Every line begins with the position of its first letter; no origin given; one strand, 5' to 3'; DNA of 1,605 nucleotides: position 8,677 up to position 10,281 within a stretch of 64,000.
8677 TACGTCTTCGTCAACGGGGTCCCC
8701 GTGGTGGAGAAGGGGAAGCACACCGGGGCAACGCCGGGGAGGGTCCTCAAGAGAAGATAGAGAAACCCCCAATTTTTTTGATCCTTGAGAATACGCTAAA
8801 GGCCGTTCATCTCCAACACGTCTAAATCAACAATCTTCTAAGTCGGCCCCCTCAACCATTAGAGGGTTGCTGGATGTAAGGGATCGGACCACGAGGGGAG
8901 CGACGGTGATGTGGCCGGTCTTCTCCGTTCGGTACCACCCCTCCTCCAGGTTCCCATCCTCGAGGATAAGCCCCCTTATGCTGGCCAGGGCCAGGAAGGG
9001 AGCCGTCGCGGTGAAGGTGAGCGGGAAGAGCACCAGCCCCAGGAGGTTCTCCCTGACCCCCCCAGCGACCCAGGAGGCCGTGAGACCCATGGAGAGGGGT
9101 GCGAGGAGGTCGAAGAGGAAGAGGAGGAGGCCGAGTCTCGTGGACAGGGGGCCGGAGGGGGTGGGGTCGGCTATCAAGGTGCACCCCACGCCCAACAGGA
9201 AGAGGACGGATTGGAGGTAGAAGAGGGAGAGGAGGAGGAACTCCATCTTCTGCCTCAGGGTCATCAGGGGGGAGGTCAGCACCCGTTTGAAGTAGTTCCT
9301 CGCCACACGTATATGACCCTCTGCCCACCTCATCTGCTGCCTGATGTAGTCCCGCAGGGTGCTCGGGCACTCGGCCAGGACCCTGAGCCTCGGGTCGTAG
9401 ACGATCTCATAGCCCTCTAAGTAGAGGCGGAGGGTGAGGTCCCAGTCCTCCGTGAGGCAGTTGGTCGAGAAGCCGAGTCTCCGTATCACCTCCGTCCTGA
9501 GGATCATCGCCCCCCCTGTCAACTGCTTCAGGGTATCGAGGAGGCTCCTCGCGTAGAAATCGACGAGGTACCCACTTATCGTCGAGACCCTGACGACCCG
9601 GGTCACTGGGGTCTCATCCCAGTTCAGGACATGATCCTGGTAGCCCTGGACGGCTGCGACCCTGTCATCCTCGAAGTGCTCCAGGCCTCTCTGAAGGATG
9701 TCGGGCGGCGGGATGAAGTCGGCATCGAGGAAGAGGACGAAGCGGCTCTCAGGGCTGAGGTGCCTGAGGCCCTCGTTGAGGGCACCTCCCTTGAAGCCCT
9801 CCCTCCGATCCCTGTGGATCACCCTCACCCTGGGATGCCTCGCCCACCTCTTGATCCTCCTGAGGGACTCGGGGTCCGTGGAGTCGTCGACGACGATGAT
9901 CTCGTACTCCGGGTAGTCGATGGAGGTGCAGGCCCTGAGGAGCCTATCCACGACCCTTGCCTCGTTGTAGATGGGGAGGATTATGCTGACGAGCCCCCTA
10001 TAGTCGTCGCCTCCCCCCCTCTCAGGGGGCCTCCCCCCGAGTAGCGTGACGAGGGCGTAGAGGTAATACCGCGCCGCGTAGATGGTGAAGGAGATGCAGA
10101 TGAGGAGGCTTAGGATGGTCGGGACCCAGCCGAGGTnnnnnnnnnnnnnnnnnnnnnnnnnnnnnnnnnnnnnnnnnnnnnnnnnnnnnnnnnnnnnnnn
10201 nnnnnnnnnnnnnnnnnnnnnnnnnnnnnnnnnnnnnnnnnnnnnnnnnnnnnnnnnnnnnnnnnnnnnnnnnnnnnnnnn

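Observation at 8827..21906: Cell-envelope glycoprotein locus: two GT2 enzymes, a 1861-aa sequon-rich giant secreted protein, a GT-C/YfhO-like membrane protein and a C-terminally anchored surface protein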

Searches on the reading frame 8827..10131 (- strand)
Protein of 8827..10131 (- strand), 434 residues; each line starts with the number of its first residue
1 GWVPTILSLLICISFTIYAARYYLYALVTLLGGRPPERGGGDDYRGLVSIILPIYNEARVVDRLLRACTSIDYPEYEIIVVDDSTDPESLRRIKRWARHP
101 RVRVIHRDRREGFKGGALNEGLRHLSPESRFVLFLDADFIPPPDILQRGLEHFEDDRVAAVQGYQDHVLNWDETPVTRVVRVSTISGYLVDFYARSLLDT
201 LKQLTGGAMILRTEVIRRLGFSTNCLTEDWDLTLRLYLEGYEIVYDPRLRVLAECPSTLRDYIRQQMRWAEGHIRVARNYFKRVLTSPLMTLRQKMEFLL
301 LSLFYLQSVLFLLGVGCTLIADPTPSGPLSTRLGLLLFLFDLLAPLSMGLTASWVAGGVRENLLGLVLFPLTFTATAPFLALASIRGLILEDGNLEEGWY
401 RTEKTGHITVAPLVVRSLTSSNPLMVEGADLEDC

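Call 4: search_protein_families(library=pfam, proteins=[window:8827-9951:-], max_evalue=0.01)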
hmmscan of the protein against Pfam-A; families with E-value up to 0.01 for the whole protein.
window:8827-9951:- (374 aa): 7 families
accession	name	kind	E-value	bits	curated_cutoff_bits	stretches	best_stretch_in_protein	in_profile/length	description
PF13641.12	Glyco_tranf_2_3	-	4.6e-24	86.1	27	1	3-212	18-230/230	Glycosyltransferase like family 2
PF00535.33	Glycos_transf_2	-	3.1e-21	76.5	23.3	1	3-159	15-167/168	Glycosyl transferase family 2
PF13632.12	Glyco_trans_2_3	-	1.8e-20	74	27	1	71-255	1-192/198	Glycosyl transferase family group 2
PF13506.12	Glyco_transf_21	-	2.8e-05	24.1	21.7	1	68-210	30-173/174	Glycosyl transferase family 21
PF12804.13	NTP_transf_3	-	4.4e-05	24.2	27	1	18-147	42-147/160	MobA-like NTP transferase domain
PF10111.15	Glyco_tranf_2_2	-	0.00085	19.3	27.3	1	1-179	16-202/276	Glycosyltransferase like family 2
PF13704.12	Glyco_tranf_2_4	-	0.0052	17.7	27.5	0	17-78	21-81/98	Glycosyl transferase family 2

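Call 5: search_protein_families(library=ncbifam, proteins=[window:8827-9951:-], max_evalue=0.01)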
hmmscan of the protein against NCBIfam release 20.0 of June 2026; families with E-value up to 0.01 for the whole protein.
window:8827-9951:- (374 aa): 20 families
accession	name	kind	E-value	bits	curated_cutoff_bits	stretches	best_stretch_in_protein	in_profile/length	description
TIGR03937.1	PgaC_IcaA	equivalog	2.4e-25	89.4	422.3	1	6-253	65-310/407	poly-beta-1,6-N-acetyl-D-glucosamine synthase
TIGR03030.1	CelA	equivalog_domain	5.6e-19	67.6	699.1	1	6-249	152-411/714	UDP-forming cellulose synthase catalytic subunit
TIGR03965.1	mycofact_glyco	equivalog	9.2e-19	67.6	280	1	2-219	90-306/467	mycofactocin biosynthesis glycosyltransferase MftF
NF053846.1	glyco_with_XrtP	equivalog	1.9e-12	46.6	520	1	164-254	249-335/440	XrtP-associated glycosyltransferase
NF008558.0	PRK11498.1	equivalog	7.6e-11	40.6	992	1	7-246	295-532/872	UDP-forming cellulose synthase catalytic subunit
NF041875.1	EPS_EpsD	equivalog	9.7e-11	41.6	370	1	7-235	20-249/325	exopolysaccharide biosynthesis glycosyltransferase EpsD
TIGR04242.1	nodulat_NodC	equivalog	8.4e-09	34.9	550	1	166-216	237-287/395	chitooligosaccharide synthase NodC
NF041865.1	EpsU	equivalog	9.4e-09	34.7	700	1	9-300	62-348/394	exopolysaccharide biosynthesis GT2 family glycosyltransferase EpsU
TIGR01556.1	rhamnosyltran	subfamily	4.2e-06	26.2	200.55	1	7-168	13-172/281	rhamnosyltransferase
NF047683.1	TeichurnBiosyTuaG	equivalog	2.2e-05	24.3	400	1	7-120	27-137/252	teichuronic acid biosynthesis protein TuaG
NF038299.1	EPS_HpsN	equivalog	5.1e-05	22.4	425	1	10-189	25-216/317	hormogonium polysaccharide biosynthesis glycosyltransferase HpsN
NF007482.0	PRK10073.1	equivalog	0.00011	21.3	423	1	11-109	31-126/334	glycosyltransferase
NF047588.1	GlcsyltransPgfSStrep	equivalog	0.00012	21.5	500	1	8-95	27-112/308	glycosyltransferase PgfS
NF045692.1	OglycostaseCruG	equivalog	0.00018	20.5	600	1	4-86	59-145/386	2'-O-glycosyltransferase CruG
NF007986.1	PRK10714.1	equivalog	0.00066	18.8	529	1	1-95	25-117/316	undecaprenyl-phosphate 4-deoxy-4-formamido-L-arabinose transferase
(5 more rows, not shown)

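Call 48: search_solved_structures(query=window:8827-10131:-, max_evalue=0.001)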
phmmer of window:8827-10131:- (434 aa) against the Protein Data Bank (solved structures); distinct sequences matched with E-value up to 0.001: 20.
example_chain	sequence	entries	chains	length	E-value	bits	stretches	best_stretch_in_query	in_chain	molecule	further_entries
2z87_A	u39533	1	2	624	1.1e-13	54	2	47-158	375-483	Chondroitin synthase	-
2z86_A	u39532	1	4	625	1.1e-13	54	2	47-158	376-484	Chondroitin synthase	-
7lby_A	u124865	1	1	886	2.3e-12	49.7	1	48-314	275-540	Cellulose synthase catalytic subunit [UDP-forming]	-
9b8v_E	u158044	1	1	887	2.3e-12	49.7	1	48-314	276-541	Cellulose synthase catalytic subunit [UDP-forming]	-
9fmv_A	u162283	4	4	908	2.4e-12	49.7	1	48-314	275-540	Cellulose synthase catalytic subunit [UDP-forming]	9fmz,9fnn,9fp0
6yv7_A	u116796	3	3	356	1.3e-11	47.2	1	35-249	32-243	Glycosyl transferase, family 2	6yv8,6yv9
6yv7_B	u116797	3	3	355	1.4e-11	47.2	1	37-248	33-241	Glycosyl transferase, family 2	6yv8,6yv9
5ej1_A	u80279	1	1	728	2.6e-10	43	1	46-285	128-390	Putative cellulose synthase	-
4hg6_A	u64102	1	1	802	3.1e-10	42.7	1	46-285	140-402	Cellulose Synthase Subunit A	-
4p00_A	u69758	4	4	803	3.1e-10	42.7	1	46-285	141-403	Cellulose Synthase A subunit | Cellulose Synthase subunit A | Putative cellulose synthase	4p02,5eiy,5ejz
9jma_A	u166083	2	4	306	3.8e-08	35.8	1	47-251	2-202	GalNAc(5)-diNAcBac-PP-undecaprenol beta-1,3-glucosyltransferase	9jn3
5mlz_A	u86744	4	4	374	5.7e-08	35.3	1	48-217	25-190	Dolichol monophosphate mannose synthase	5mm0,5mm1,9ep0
5tze_C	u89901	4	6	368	1.1e-07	34.3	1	49-144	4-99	Glycosyl transferase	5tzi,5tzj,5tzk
5tz8_A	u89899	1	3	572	2.3e-07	33.2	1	49-144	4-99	Glycosyl transferase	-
3bcv_A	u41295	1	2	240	2.6e-06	29.8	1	48-143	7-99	Putative glycosyltransferase protein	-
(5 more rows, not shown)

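Call 79: find_related_loci(query=A7, collection=metagenome_contigs, flank=10000)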
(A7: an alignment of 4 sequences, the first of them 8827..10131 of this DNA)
Query A7 (434 aa) in metagenome_contigs; peptide patterns used: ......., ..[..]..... (x = any residue, [..] = any of these).
175 stretches matched a pattern; 45 encode a relative of the query (tblastn E <= 1e-3); 45 distinct loci.
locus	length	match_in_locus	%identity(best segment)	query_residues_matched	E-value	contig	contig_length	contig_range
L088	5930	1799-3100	100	1-434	0e+0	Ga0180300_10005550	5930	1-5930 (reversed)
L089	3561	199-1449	93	1-417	0e+0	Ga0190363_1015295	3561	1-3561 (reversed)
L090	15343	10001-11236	62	2-409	1e-162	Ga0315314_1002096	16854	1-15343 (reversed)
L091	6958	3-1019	65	72-409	3e-140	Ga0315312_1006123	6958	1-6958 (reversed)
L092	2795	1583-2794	45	3-409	1e-107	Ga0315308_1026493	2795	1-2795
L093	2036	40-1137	46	43-410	8e-105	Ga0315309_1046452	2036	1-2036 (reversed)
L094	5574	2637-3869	44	2-409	1e-98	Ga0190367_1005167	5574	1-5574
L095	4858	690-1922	44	2-409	1e-98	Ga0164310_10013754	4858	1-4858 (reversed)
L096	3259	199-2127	43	5-406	3e-97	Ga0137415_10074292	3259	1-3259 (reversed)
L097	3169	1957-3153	43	5-406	6e-97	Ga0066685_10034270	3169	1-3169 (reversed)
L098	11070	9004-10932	42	5-406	1e-94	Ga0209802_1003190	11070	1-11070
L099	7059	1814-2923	43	42-409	3e-92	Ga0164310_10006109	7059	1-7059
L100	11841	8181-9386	41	6-408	1e-91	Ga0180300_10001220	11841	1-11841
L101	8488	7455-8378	48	5-313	2e-91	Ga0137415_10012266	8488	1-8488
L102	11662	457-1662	41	6-408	7e-88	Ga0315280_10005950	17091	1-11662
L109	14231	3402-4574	40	17-409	2e-83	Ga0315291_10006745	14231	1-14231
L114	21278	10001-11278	36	3-408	8e-75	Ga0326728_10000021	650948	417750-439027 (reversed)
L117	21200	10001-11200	41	17-408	2e-72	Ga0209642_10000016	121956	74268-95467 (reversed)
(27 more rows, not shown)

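Call 84: search_protein_families(library=pfam, proteins=[L117:11248-12057:+, L117:12083-13228:+, L117:13247-14275:+, L117:14277-15146:+, L117:15158-16096:+, L117:16139-18901:+, L117:8144-8845:-, L114:7469-9913:+, L114:11289-14057:-, L114:14054-15724:-], max_evalue=0.0001)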
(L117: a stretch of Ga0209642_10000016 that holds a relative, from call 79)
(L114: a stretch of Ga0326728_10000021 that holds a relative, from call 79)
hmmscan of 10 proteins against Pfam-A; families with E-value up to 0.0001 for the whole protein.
L117:11248-12057:+ (269 aa): 1 family
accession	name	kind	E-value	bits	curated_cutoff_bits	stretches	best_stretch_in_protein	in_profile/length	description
PF00535.33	Glycos_transf_2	-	1e-14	55.3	23.3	1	36-205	1-167/168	Glycosyl transferase family 2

L117:12083-13228:+ (381 aa): 5 families
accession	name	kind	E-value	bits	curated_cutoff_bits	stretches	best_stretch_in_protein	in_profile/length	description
PF00534.26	Glycos_transf_1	-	9.2e-35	120.1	26.4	1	183-351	8-172/172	Glycosyl transferases group 1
PF13692.12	Glyco_trans_1_4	-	7.2e-25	88.3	27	1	192-337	3-142/142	Glycosyl transferases group 1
PF13439.12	Glyco_transf_4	-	3e-14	53.9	28.5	1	21-177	6-167/170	Glycosyltransferase Family 4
PF20706.3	GT4-conflict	-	2.4e-11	43.7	26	1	183-303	190-312/385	Family 4 Glycosyltransferase in conflict systems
PF13579.12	Glyco_trans_4_4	-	1.4e-10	42.2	29.7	1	20-173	4-156/158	Glycosyl transferase 4-like domain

L117:13247-14275:+ (342 aa): 4 families
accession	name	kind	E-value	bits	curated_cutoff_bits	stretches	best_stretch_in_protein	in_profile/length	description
PF00535.33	Glycos_transf_2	-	4.5e-21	76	23.3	1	7-176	2-164/168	Glycosyl transferase family 2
PF13641.12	Glyco_tranf_2_3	-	5.4e-18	66.3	27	1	5-223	3-218/230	Glycosyltransferase like family 2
PF13632.12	Glyco_trans_2_3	-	1.3e-08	35.4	27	1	162-289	70-187/198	Glycosyl transferase family group 2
PF13712.12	Glyco_tranf_2_5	-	2.2e-07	31.2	27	1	59-207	32-178/210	Glycosyltransferase like family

L117:14277-15146:+ (289 aa): 2 families
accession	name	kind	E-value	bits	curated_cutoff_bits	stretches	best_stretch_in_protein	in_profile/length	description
PF05050.19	Methyltransf_21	-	1.3e-21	77.9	22.7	1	94-255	1-172/173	Methyltransferase FkbM domain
PF02475.24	TRM5-TYW2_MTfase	-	1.1e-07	32.4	28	1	83-144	31-91/164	TRM5/TYW2 methyltransferase domain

L117:15158-16096:+ (312 aa): 1 family
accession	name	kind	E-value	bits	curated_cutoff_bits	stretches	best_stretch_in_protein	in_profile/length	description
PF00535.33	Glycos_transf_2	-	7.3e-13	49.2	23.3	1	7-150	3-154/168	Glycosyl transferase family 2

L117:16139-18901:+ (920 aa): 0 families

L117:8144-8845:- (233 aa): 0 families

L114:7469-9913:+ (814 aa): 2 families
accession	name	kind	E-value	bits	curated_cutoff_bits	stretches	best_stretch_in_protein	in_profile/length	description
PF00521.26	DNA_topoisoIV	-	3.1e-158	527.6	31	1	28-463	1-430/432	DNA gyrase/topoisomerase IV, subunit A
PF03989.18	DNA_gyraseA_C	-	2.1e-56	187.6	27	6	501-542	4-45/48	DNA gyrase C-terminal domain, beta-propeller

L114:11289-14057:- (922 aa): 5 families
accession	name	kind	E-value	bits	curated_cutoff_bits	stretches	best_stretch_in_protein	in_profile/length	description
PF00270.35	DEAD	-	7e-38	130.4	26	1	17-184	1-161/167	DEAD/DEAH box helicase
PF00271.37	Helicase_C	-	2e-20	73.6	23.5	1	242-348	4-107/110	Helicase conserved C-terminal domain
PF08494.16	DEAD_assoc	-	1.3e-18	68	23.5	1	591-759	6-189/191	DEAD/H associated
PF19306.5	WH_Lhr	-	2.6e-17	63.1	27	1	376-528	2-163/168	Large helicase-related protein, winged helix domain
PF04851.21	ResIII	-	2.1e-09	37.9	22.5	1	23-183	11-162/164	Type III restriction enzyme, res subunit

L114:14054-15724:- (556 aa): 1 family
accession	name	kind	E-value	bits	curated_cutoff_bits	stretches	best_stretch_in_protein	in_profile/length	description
PF07705.17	CARDB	-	5.7e-11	43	22.7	1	39-117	9-88/101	CARDB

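Call 86: search_protein_families(library=pfam, proteins=[L109:10788-13478:+, L109:4531-6009:+, L109:6262-7023:+, L109:7001-8083:+, L109:8315-9868:+, L109:9872-10765:+, L109:25-2136:+, L117:16139-18901:+], max_evalue=0.01)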
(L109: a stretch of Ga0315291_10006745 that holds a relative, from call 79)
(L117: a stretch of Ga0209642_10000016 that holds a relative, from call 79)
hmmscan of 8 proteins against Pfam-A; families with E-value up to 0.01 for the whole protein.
L109:10788-13478:+ (896 aa): 2 families
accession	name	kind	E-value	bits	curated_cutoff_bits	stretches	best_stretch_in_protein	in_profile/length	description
PF11847.13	GT-C_AftD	-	1.6e-16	59.8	26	1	94-577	81-544/661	Alpha-(1->3)-arabinofuranosyltransferase, N-terminal GT-C domain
PF20176.3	DUF6541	-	9.3e-08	31.2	29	1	98-341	194-419/646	Family of unknown function (DUF6541)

L109:4531-6009:+ (492 aa): 0 families

L109:6262-7023:+ (253 aa): 3 families
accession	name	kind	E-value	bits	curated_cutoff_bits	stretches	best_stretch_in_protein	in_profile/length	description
PF00535.33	Glycos_transf_2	-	1.5e-30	106.7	23.3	1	7-172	1-167/168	Glycosyl transferase family 2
PF10111.15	Glyco_tranf_2_2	-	7e-05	22.9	27.3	1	36-105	29-99/276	Glycosyltransferase like family 2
PF13641.12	Glyco_tranf_2_3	-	0.00013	22.5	27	1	6-97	3-96/230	Glycosyltransferase like family 2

L109:7001-8083:+ (360 aa): 5 families
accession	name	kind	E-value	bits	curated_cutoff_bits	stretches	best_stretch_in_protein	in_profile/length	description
PF00534.26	Glycos_transf_1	-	2.7e-30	105.6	26.4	1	183-338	8-169/172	Glycosyl transferases group 1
PF13692.12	Glyco_trans_1_4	-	2.4e-26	93.1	27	1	191-327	2-142/142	Glycosyl transferases group 1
PF13439.12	Glyco_transf_4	-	5.3e-12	46.5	28.5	1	17-177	1-167/170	Glycosyltransferase Family 4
PF20706.3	GT4-conflict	-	1.1e-09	38.3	26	1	188-303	195-323/385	Family 4 Glycosyltransferase in conflict systems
PF13579.12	Glyco_trans_4_4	-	5.3e-06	27.3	29.7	1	18-172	1-155/158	Glycosyl transferase 4-like domain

L109:8315-9868:+ (517 aa): 11 families
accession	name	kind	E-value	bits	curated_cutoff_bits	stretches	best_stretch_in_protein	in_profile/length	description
PF00535.33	Glycos_transf_2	-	4.4e-24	85.7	23.3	1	42-153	1-119/168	Glycosyl transferase family 2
PF13641.12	Glyco_tranf_2_3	-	3.6e-18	66.9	27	1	41-216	3-202/230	Glycosyltransferase like family 2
PF10111.15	Glyco_tranf_2_2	-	3.9e-12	46.7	27.3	1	42-211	1-202/276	Glycosyltransferase like family 2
PF08241.18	Methyltransf_11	-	6.4e-12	46.4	21.2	1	355-404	47-95/95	Methyltransferase domain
PF13489.12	Methyltransf_23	-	7.4e-12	45.7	27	1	326-461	21-164/164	Methyltransferase domain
PF13632.12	Glyco_trans_2_3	-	6.2e-07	29.9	27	1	116-231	2-129/198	Glycosyl transferase family group 2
PF13649.12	Methyltransf_25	-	1.2e-06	29.5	27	1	355-400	51-97/97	Methyltransferase domain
PF01209.24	Ubie_methyltran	-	5.7e-05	23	20.1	1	360-462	107-219/233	ubiE/COQ5 methyltransferase family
PF13847.12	Methyltransf_31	-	6.7e-05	23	27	1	356-405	60-110/145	Methyltransferase domain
PF08242.18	Methyltransf_12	-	0.00016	22.8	30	1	355-402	49-98/98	Methyltransferase domain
PF02709.20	Glyco_transf_7C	-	0.00048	20.2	23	1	181-220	26-67/78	N-terminal domain of galactosyltransferase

L109:9872-10765:+ (297 aa): 6 families
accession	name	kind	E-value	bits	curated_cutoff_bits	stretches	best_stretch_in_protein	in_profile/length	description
PF00535.33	Glycos_transf_2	-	1.9e-28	99.9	23.3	1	8-183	1-165/168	Glycosyl transferase family 2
PF13641.12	Glyco_tranf_2_3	-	6.8e-15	56.1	27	1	7-225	3-214/230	Glycosyltransferase like family 2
PF10111.15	Glyco_tranf_2_2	-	2.9e-10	40.5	27.3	1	8-208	1-202/276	Glycosyltransferase like family 2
PF13632.12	Glyco_trans_2_3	-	0.00017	21.9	27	0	175-243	77-137/198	Glycosyl transferase family group 2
PF13704.12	Glyco_tranf_2_4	-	0.0014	19.6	27.5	1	38-99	21-86/98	Glycosyl transferase family 2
PF13712.12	Glyco_tranf_2_5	-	0.0072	16.5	27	1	75-215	44-180/210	Glycosyltransferase like family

L109:25-2136:+ (703 aa): 3 families
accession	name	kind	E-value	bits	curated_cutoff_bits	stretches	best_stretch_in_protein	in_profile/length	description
PF19077.6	Big_13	-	4.3e-15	56.5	27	0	523-569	53-102/102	Bacterial Ig-like domain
PF24421.1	Ig_J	-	0.00022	21.7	29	0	285-318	69-102/104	Tip attachment protein J, Ig-like domain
PF13754.12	Big_3_4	-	0.00046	20.5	27.3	0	621-666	13-57/106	Domain of unknown function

L117:16139-18901:+ (920 aa): 0 families
